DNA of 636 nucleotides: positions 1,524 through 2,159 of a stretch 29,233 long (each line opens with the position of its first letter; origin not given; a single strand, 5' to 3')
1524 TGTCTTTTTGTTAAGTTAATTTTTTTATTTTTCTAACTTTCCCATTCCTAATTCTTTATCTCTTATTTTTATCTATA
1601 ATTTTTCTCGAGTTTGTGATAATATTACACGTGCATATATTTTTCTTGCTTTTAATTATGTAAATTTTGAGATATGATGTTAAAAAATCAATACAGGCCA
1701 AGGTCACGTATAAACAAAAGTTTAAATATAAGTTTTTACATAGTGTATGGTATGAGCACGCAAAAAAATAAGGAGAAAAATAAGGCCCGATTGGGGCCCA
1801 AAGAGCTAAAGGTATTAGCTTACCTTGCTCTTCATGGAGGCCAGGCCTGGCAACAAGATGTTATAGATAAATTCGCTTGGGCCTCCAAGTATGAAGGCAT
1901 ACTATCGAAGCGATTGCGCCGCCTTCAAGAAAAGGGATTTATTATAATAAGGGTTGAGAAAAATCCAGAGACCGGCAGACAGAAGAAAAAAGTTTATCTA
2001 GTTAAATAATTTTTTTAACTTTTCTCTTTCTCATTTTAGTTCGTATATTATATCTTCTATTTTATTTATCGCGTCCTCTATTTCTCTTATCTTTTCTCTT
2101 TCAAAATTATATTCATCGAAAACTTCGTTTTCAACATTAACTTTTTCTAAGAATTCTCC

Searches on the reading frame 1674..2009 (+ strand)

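Call 19: search_protein_families(library=pfam, proteins=[window:1674-2009:+], max_evalue=0.1)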
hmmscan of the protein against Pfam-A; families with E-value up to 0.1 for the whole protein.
window:1674-2009:+ (111 aa): 4 families
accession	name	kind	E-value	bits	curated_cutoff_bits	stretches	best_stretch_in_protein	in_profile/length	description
PF24034.1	DUF7343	-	0.0012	19.1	27.6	1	44-90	5-48/62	Domain of unknown function (DUF7343)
PF00486.34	Trans_reg_C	-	0.005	17.3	26.2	1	37-74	3-40/77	Transcriptional regulatory protein, C terminal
PF12802.13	MarR_2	-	0.057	14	27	0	44-103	7-61/61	MarR family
PF20280.3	CTD4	-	0.098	12.6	27.6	0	67-103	133-171/217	C-terminal domain 4 of the ABC-three component (ABC-3C) systems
